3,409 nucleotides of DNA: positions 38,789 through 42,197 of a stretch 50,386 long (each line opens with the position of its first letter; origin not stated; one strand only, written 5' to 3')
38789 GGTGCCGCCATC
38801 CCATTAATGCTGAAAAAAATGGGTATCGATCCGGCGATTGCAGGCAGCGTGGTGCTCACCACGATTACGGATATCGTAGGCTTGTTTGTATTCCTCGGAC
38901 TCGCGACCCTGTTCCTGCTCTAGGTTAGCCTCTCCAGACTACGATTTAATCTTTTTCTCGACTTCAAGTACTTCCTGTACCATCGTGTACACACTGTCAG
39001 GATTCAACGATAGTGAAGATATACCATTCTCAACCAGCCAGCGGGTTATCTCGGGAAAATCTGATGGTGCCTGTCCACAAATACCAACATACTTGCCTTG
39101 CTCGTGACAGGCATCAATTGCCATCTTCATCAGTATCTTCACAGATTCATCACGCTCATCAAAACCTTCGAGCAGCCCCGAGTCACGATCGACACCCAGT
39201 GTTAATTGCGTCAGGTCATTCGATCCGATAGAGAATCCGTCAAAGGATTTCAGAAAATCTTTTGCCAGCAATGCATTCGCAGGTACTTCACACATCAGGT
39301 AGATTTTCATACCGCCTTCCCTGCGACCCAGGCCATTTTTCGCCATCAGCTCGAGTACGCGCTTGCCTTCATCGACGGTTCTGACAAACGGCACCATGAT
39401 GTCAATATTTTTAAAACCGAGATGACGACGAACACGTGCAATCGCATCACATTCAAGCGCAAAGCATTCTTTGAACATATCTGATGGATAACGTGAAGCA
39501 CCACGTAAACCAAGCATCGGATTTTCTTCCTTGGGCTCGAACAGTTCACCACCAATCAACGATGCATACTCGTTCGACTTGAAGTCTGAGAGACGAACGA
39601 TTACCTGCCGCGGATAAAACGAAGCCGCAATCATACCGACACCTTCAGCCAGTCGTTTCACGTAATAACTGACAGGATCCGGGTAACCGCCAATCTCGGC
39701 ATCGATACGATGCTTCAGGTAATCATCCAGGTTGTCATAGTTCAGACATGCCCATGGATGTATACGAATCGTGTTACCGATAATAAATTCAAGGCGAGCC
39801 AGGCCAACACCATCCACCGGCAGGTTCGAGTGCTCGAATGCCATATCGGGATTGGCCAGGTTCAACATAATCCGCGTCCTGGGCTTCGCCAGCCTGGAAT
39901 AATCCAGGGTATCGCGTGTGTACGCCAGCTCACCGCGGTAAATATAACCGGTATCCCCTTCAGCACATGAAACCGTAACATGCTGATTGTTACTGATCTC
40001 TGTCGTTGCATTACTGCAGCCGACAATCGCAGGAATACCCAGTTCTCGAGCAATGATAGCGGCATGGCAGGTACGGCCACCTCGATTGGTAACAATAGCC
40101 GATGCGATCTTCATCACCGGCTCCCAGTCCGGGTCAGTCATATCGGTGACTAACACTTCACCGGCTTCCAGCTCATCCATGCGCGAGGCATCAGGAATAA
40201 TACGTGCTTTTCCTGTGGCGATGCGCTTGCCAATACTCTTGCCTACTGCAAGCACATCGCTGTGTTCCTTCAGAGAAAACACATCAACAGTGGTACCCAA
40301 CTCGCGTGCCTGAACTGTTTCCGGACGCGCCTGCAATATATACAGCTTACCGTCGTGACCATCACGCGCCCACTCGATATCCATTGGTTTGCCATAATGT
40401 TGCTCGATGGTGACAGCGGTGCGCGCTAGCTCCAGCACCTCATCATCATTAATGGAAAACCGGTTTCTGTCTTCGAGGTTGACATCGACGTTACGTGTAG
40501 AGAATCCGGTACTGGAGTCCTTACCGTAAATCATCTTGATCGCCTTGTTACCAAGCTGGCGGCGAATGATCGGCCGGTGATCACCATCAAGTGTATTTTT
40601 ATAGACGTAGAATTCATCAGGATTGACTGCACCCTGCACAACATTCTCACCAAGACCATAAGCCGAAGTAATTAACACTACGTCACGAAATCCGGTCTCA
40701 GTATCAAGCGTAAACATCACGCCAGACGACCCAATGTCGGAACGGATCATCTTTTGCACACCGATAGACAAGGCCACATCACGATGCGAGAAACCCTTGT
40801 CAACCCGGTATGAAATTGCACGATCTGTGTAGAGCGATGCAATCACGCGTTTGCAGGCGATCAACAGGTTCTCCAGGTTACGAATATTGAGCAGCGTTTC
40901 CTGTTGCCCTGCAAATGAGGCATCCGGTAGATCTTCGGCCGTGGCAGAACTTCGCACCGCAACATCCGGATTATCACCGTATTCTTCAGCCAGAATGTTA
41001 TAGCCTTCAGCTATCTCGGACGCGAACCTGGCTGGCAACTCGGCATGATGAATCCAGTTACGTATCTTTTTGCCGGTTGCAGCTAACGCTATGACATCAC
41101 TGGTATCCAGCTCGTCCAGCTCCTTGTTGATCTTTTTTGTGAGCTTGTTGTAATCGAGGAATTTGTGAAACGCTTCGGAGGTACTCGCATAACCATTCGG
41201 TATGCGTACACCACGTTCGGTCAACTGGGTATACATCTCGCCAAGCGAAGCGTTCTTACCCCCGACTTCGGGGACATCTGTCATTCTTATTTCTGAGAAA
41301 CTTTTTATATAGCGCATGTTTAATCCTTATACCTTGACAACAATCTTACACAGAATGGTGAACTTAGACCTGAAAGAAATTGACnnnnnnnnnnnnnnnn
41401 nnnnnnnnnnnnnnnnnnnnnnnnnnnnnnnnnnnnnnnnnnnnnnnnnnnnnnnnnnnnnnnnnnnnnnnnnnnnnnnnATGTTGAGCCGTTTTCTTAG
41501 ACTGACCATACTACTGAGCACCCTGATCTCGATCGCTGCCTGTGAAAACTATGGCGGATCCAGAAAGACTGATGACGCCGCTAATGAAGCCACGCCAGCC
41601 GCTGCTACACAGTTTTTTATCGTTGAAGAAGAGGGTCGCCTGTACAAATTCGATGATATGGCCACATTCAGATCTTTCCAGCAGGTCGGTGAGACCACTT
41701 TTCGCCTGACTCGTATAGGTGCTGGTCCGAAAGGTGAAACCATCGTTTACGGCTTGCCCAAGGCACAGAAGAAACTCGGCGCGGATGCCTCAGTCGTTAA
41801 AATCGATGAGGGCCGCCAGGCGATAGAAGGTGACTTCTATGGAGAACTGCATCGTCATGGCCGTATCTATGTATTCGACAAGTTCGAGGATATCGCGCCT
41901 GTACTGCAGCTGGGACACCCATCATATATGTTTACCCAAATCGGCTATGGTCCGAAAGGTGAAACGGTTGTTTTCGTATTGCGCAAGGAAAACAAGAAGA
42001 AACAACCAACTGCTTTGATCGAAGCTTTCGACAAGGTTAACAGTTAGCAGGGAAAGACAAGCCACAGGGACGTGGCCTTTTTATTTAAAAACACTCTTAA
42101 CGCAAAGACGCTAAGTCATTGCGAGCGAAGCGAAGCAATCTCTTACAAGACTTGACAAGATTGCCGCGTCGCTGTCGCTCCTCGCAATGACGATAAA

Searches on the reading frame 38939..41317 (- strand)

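Call 3: search_protein_families(library=pfam, proteins=[window:38939-41317:-], max_evalue=0.1)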
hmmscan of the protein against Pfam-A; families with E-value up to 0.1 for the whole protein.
window:38939-41317:- (792 aa): 3 families
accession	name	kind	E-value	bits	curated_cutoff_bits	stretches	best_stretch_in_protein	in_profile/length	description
PF01326.24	PPDK_N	-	2.4e-121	405.4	27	1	16-340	2-316/328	Pyruvate phosphate dikinase, AMP/ATP-binding domain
PF02896.24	PEP-utilizers_C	-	1.2e-55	189.2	22.8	1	480-785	19-290/293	PEP-utilising enzyme, PEP-binding domain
PF00391.29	PEP-utilizers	-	3e-27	94.4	23.1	1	384-454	2-72/72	PEP-utilising enzyme, mobile domain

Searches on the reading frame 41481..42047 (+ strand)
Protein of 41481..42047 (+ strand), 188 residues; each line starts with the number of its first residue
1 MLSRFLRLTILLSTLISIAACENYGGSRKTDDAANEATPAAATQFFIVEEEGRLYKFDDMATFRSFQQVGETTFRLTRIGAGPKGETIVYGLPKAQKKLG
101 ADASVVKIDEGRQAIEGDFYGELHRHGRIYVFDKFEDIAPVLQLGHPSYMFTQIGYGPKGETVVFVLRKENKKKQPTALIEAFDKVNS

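Call 3: search_protein_families(library=pfam, proteins=[window:41481-42047:+], max_evalue=0.1)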
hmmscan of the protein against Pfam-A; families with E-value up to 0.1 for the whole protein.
window:41481-42047:+ (188 aa): 0 families

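Call 4: search_protein_families(library=ncbifam, proteins=[window:41481-42047:+], max_evalue=1)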
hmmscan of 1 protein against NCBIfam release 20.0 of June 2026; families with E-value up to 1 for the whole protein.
window:41481-42047:+ (188 aa): 1 family
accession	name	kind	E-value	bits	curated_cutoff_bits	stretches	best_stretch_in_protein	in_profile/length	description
NF047426.1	tail_chap_PVL_C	equivalog_domain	0.15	12.1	25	1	166-183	22-39/39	phage tail assembly chaperone GT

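Call 16: find_homologous_proteins(query=window:41481-42047:+)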
Query window:41481-42047:+ (188 aa): 218 proteins with E <= 0.001 among 421 candidates; the best 120 are listed.
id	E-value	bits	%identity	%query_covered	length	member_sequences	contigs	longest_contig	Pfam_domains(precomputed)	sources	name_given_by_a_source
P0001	7.3e-118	409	99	100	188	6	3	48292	-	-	-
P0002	7.9e-101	353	86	99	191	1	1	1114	-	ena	-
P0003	2.6e-80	286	71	99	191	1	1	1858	-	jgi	jgi:hypothetical protein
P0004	2.0e-52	196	60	75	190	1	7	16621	-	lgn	-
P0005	4.0e-50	188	48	97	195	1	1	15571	-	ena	-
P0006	5.8e-50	187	49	98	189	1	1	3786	-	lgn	-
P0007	8.4e-50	187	50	94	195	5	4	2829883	-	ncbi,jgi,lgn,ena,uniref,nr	ncbi:hypothetical protein [Thiomicrorhabdus indica]|uniref:hypothetical protein n=1 Tax=Thiomicrorha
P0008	1.7e-49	186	48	95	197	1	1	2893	-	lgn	-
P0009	2.8e-49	185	48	96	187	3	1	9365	-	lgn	-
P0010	6.8e-49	184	57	79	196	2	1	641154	-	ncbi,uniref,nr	ncbi:hypothetical protein [Thiomicrorhabdus sp. 6S3-12]|uniref:hypothetical protein n=1 Tax=Thiomicr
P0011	1.1e-48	183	48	97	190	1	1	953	-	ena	-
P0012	1.5e-48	183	48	100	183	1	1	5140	-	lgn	-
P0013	1.6e-48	183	48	99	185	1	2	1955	-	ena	-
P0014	2.4e-48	182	53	93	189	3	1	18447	-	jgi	-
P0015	3.0e-48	182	49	95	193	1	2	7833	-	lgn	-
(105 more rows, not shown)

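Call 18: find_related_loci(query=A1, collection=genome_contigs, flank=4000)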
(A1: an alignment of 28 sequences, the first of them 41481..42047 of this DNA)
Query A1 (188 aa) in genome_contigs; peptide patterns used: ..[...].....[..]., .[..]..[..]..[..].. (x = any residue, [..] = any of these).
256 stretches matched a pattern; 186 encode a relative of the query (tblastn E <= 1e-3); the best 80 are kept; 80 distinct loci.
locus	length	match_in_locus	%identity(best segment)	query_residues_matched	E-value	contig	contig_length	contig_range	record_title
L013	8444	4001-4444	57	40-187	1e-53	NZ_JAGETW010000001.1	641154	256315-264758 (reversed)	Thiomicrorhabdus sp. 6S3-12 scaffold_1_length=641155, whole genome shotgun sequence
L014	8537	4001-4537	47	5-188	1e-52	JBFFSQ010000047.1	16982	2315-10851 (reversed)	MAG: Gammaproteobacteria bacterium isolate Mix_mud21.2022.07.52 k141_688097_length_16982_cov_22.5022, whole genome shotg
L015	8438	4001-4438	55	43-188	7e-51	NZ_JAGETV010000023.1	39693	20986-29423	Thiomicrorhabdus marina strain 6S2-11 scaffold_23_length=39694, whole genome shotgun sequence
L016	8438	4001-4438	57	43-188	9e-51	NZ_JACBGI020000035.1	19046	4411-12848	Thiomicrorhabdus heinhorstiae strain HH1 2873445673_Ga0438909_035, whole genome shotgun sequence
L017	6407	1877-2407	47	11-183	2e-50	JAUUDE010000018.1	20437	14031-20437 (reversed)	MAG: Thiomicrospira sp. isolate WV30_bin5 all_Scaff000166, whole genome shotgun sequence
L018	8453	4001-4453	56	26-183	5e-50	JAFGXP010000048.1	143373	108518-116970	MAG: Thiotrichales bacterium isolate ZodW_Metabat.390 k87_24745521, whole genome shotgun sequence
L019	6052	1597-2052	56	36-184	6e-50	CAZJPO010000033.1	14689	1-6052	MAG TPA_asm: uncultured Thiosulfatimonas sp. isolate SRP345593_co1_124 genome assembly, contig: NODE_1192_length_14689_c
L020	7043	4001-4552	46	5-187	1e-47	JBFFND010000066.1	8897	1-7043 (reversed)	MAG: Gammaproteobacteria bacterium isolate Mix_mud18.2022.04.64 k141_1257988_length_8897_cov_8.0000, whole genome shotgu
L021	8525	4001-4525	49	11-184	1e-47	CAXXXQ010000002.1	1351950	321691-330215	MAG: Thiomicrorhabdus sp. isolate 8e74d43a-cc4d-46bd-a310-9162a1113052 genome assembly, contig: contig_2, whole genome s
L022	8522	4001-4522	47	12-183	1e-47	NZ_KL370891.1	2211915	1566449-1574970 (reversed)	Thiomicrorhabdus sp. Milos-T2 BS34DRAFT_scaffold00001.1, whole genome shotgun sequence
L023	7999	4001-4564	49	6-187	2e-47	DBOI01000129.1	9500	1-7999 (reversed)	MAG TPA_asm: Hydrogenovibrio sp. UBA650 UBA650_contig_7281, whole genome shotgun sequence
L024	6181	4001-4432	58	45-185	4e-47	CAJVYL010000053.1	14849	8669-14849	MAG TPA_asm: uncultured Methylococcales bacterium isolate SRR5469033_bin.11_MetaBAT_v2.12.1_MAG genome assembly, contig:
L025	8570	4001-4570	47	2-187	4e-46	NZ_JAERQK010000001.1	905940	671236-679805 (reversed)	Motiliproteus sediminis strain HS6 NODE_1_length_905940_cov_39.9963, whole genome shotgun sequence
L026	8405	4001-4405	56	48-183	2e-45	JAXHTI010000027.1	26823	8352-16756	MAG: Pseudomonadota bacterium isolate MAG20_tar_biofilm MAG20_27, whole genome shotgun sequence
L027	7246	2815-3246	54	45-185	8e-46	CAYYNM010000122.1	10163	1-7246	MAG TPA_asm: uncultured Methylomarinum sp. isolate SRP128015_co3_140 genome assembly, contig: NODE_7925_length_10163_cov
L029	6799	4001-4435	52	42-185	2e-45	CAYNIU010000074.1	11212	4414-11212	MAG TPA_asm: uncultured Methylomarinum sp. isolate SRP216583_co2_37 genome assembly, contig: NODE_4822_length_11212_cov_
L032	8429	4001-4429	53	42-183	5e-45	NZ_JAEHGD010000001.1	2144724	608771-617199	Methane-oxidizing endosymbiont of Gigantopelta aegis strain Gae_MOB scaffold1_size2144724, whole genome shotgun sequence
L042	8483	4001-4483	48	26-185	6e-44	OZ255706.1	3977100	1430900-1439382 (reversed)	MAG: Methylomarinum sp. isolate eb2aa360-30b5-4655-8ffb-0c3e18bb37f2 genome assembly, chromosome: 1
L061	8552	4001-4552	41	2-188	5e-42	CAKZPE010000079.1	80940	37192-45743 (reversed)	MAG TPA_asm: uncultured Oceanospirillaceae bacterium isolate ERR2094167_bin.125_CONCOCT_v1.1_MAG genome assembly, contig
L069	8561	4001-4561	42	1-187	2e-41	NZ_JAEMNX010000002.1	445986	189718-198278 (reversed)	Marinomonas transparens strain C1424 contig2, whole genome shotgun sequence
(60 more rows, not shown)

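Call 29: predict_structure(alignment_id=A1)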
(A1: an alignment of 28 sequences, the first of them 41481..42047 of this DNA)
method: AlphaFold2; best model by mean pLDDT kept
length: 188 residues; sequences in the alignment: 28
mean_pLDDT: 87.6   pTM: 0.75
mean pLDDT of the five models: 87.6, 86.5, 86.2, 85.3, 83.9
residues with pLDDT >= 90: 146; 70-90: 3; 50-70: 28; < 50: 11
segments of 3 or more residues with pLDDT < 50: 22-32
pLDDT, mean of each block of 10 residues (from residue 1): 58 57 47 57 96 97 96 96 97 96 97 96 98 98 96 97 98 96 95
secondary structure, 60 per line:
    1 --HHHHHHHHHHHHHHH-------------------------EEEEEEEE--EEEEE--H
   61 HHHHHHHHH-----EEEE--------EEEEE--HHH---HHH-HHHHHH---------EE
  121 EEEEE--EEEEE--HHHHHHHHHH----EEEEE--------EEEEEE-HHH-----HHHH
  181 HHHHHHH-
elements in order: H3-17 E43-50 E53-57 H60-69 E75-78 E87-91 H104-109 E119-125 E128-132 H135-144 E149-153 E162-167 H177-187

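Call 33: fold_search(model_id=the predicted structure, library=pdb)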
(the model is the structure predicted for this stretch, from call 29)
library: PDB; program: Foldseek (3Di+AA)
matches with E <= 10: 97; with E <= 0.001: 0
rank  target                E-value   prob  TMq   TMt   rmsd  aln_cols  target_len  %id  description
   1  8hnu_A                8.6e-01  0.06  0.15  0.05  11.4        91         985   10  Cellodextrin phosphorylase stable variant from Clostridium thermocellum (released 2023-12-13)
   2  1han                  1.0e+00  0.02  0.14  0.10  14.9       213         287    9  CRYSTAL STRUCTURE OF THE BIPHENYL-CLEAVING EXTRADIOL DIOXYGENASE FROM A PCB-DEGRADING PSEUDOMONAD (released 1995-11-14)
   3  4fo1_A                1.0e+00  0.02  0.13  0.15  15.3       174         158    9  Crystal structure of lincosamide antibiotic adenylyltransferase LnuA, apo (released 2012-07-04)
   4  9fqr_HA               1.1e+00  0.06  0.16  0.11  16.2       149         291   10  96-nm repeat of axonemal doublet microtubules from bovine sperm (released 2025-03-26)
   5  8xi1_A                1.2e+00  0.04  0.14  0.04  11.5        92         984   13  Cellodextrin phosphorylase from Clostridium thermocellum mutant - all cysteine residues were substituted with serines (released 2024-12-25)
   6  8yaq_A                1.3e+00  0.05  0.14  0.04  10.3        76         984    6  Cryo-EM structure of cellodextrin phosphorylase from Clostridium thermocellum with cellodextrin ligands (released 2025-02-12)
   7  1kmy                  1.3e+00  0.03  0.16  0.12  15.0       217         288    8  Crystal Structure of 2,3-dihydroxybiphenyl 1,2-dioxygenase Complexed with 2,3-dihydroxybiphenyl under Anaerobic Conditio (released 2002-02-20)
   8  6q6z_A                1.4e+00  0.07  0.12  0.04   9.0        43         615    7  Structure of the plant immune signaling node EDS1 (enhanced disease susceptibility 1) in complex with nanobody ENB21 (released 2019-10-02)
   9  8b28                  1.5e+00  0.06  0.12  0.07   7.7        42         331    7  Structure of an intron-retention variant of the plant immune signalling protein EDS1 from Vitis vinifera (released 2023-04-05)
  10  5wak_B                1.5e+00  0.04  0.11  0.11  13.3        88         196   10  Crystal Structure of a Suz12-Rbbp4 Binary Complex (released 2018-03-14)
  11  1npb_B                1.9e+00  0.02  0.13  0.17  14.5       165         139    9  Crystal structure of the fosfomycin resistance protein from transposon Tn2921 (released 2004-03-02)
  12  6s1c_A                1.9e+00  0.01  0.12  0.06  21.7       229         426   11  P3221 crystal form of the Ctf18-1-8/Pol2(1-528) complex (released 2020-07-08)
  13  4nfu_A                2.1e+00  0.06  0.12  0.04   9.1        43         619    7  Structure of the central plant immunity signaling node EDS1 in complex with its interaction partner SAG101 (released 2013-12-11)
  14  7uy5_K                2.1e+00  0.03  0.16  0.18  12.0        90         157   14  Tetrahymena telomerase with CST (released 2022-07-13)
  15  8b77_A                2.2e+00  0.02  0.12  0.03  17.1       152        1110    8  The crystal structure of N828V variant of DNA Pol Epsilon containing dATP in the polymerase active site (released 2023-10-25)
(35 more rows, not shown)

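Call 40: search_protein_families(library=pfam, proteins=[L032:2749-3741:-, L069:2828-3907:+, L029:4570-5610:-, L061:2726-3841:+, L017:374-1213:-, L024:3084-3830:+], max_evalue=0.001)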
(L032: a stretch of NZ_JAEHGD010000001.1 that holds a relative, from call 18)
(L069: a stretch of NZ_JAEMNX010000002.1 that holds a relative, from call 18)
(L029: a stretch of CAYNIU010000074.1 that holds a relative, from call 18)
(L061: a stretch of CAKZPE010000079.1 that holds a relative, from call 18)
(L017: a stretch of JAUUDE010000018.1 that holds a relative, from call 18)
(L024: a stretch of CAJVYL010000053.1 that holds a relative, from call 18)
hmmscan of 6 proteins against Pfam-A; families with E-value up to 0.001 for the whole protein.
L032:2749-3741:- (330 aa): 3 families
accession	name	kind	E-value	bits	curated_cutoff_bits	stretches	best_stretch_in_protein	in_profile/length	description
PF12849.12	PBP_like_2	-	2.2e-34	119.9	27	1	46-302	7-265/267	PBP superfamily domain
PF12727.12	PBP_like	-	3.2e-05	23.6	27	1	67-234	1-148/193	PBP superfamily domain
PF13531.11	SBP_bac_11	-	9.2e-05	22.7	25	1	55-314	5-226/227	Bacterial extracellular solute-binding protein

L069:2828-3907:+ (359 aa): 1 family
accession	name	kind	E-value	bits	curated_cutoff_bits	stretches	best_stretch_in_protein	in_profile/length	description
PF02253.21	PLA1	-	1.2e-99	333.5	27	1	100-355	3-257/257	Phospholipase A1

L029:4570-5610:- (346 aa): 1 family
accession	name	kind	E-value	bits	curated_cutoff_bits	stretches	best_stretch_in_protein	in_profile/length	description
PF13528.12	Glyco_trans_1_3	-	1.1e-36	127.1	25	1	1-300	1-319/322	Glycosyl transferase family 1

L061:2726-3841:+ (371 aa): 3 families
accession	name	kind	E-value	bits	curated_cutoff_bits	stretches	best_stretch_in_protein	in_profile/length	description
PF01513.26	NAD_kinase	-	2.3e-21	76.9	25.5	1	5-164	2-130/130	ATP-NAD kinase N-terminal domain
PF20143.4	NAD_kinase_C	-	8.4e-18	64.7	23.7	1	231-367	2-125/126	ATP-NAD kinase C-terminal domain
PF00781.29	DAGK_cat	-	1.3e-05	25.2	23.6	1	89-164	38-117/125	Diacylglycerol kinase catalytic domain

L017:374-1213:- (279 aa): 1 family
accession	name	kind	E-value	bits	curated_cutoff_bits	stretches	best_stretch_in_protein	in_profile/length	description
PF03690.18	MYG1_exonuc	-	1.8e-62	212.2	22.1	1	2-277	2-315/318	Uncharacterised protein family (UPF0160)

L024:3084-3830:+ (248 aa): 7 families
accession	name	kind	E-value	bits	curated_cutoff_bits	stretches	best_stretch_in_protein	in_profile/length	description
PF13614.12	AAA_31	-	3.4e-36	125.3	27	1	1-165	1-166/177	AAA domain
PF01656.29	CbiA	-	4.8e-19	69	25.4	1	4-221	1-124/125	CobQ/CobB/MinD/ParA nucleotide binding domain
PF10609.15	ParA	-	1.5e-07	31.6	27.1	1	3-129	5-124/246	NUBPL iron-transfer P-loop NTPase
PF09140.17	MipZ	-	2.9e-07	30.5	20.7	1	93-158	76-141/262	ATPase MipZ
PF06564.18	CBP_BcsQ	-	2.1e-06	27.9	21.3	1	1-144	1-143/234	Cellulose biosynthesis protein BcsQ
PF02374.21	ArsA_ATPase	-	2.1e-06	27.6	24.3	1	10-41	9-40/305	Anion-transporting ATPase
PF00142.24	Fer4_NifH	-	3.6e-05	23.8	25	0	4-45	3-43/271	4Fe-4S iron sulfur cluster binding proteins, NifH/frxC family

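Call 42: find_encoding_contigs(protein=P0002, flank=3000, max_places=4)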
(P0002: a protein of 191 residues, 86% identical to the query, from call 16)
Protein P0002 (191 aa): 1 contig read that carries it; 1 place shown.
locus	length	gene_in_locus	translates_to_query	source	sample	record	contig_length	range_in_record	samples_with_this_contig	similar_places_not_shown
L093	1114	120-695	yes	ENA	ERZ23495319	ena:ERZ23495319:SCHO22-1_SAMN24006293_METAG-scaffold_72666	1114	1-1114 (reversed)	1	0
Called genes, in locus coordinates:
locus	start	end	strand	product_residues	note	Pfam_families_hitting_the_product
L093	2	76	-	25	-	?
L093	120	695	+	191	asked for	-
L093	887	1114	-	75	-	?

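Call 43: find_encoding_contigs(protein=P0003, flank=3000, max_places=4)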
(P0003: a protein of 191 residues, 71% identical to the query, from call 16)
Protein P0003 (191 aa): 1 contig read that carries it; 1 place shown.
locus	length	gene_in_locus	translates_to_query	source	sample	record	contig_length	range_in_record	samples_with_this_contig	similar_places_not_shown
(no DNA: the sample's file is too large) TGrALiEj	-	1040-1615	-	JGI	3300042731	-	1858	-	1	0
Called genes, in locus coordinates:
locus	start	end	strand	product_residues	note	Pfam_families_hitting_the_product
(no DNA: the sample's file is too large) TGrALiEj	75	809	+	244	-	PF01832:Glucosaminidase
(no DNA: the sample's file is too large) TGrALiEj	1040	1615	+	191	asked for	-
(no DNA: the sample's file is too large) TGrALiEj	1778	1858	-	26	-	?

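Call 51: search_solved_structures(query=A1, max_evalue=10)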
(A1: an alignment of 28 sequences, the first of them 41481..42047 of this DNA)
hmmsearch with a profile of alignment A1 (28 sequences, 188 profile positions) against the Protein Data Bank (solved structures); distinct sequences matched with E-value up to 10: 2.
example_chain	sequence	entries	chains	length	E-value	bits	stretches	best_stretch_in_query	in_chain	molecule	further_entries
1dro_A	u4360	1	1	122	0.18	14.5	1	27-76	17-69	BETA-SPECTRIN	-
4zdx_A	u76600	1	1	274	1.4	11.6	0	7-66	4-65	Beta-lactamase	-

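Call 58: search_protein_families(library=pfam, proteins=[L042:5604-6125:-, L069:4737-5252:+, L069:5249-6337:+], max_evalue=0.001)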
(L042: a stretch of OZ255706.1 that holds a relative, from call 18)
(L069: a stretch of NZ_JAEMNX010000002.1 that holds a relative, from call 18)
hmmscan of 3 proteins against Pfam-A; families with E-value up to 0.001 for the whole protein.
L042:5604-6125:- (173 aa): 2 families
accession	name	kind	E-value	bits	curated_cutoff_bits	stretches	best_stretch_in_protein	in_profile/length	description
PF01569.27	PAP2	-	4.9e-24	85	27.2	1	63-170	4-123/130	PAP2 superfamily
PF14378.12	PAP2_3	-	1.1e-06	29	27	1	90-164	110-187/190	PAP2 superfamily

L069:4737-5252:+ (171 aa): 2 families
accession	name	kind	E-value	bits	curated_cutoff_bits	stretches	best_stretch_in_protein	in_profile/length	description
PF01569.27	PAP2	-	2.2e-22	79.7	27.2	1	59-167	2-122/130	PAP2 superfamily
PF14378.12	PAP2_3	-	1.9e-06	28.3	27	1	101-162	124-187/190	PAP2 superfamily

L069:5249-6337:+ (362 aa): 3 families
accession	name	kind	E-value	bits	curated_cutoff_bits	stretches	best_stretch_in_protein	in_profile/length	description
PF13528.12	Glyco_trans_1_3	-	1.7e-30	106.7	25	1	1-300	1-319/322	Glycosyl transferase family 1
PF13579.12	Glyco_trans_4_4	-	4.1e-05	24.4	29.7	1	13-128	2-109/158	Glycosyl transferase 4-like domain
PF13439.12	Glyco_transf_4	-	0.00032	21.2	28.5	1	13-138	3-123/170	Glycosyltransferase Family 4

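Call 63: search_protein_representatives(alignment_id=A1)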
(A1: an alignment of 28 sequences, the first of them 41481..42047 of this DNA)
Query: 28 sequences, 188 profile positions. Proteins with E-value up to 0.001 (for the whole library): 404; up to 1e-10: 173; up to 1e-30: 47. The best 150 are listed.
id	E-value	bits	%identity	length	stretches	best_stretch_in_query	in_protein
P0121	1.1e-158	540.2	-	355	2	1-187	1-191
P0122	7.7e-77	273.4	-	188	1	9-187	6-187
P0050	7.9e-77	273.3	-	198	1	6-187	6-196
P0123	6.6e-69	247.5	-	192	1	8-188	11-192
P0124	1.7e-68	246.2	-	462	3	39-187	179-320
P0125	4.9e-58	212.1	-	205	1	10-187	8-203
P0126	1.8e-57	210.2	-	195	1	9-187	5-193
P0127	9.5e-55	201.3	-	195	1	10-187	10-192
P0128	1.5e-54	200.7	-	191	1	10-187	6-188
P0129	4.1e-52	192.8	-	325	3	2-170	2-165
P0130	9.9e-51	188.2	-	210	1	32-187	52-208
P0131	3.1e-50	186.6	-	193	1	10-187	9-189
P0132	8.9e-50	185.1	-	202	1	12-187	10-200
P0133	3.1e-48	180.1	-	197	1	12-187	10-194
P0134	1.8e-47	177.6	-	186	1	15-185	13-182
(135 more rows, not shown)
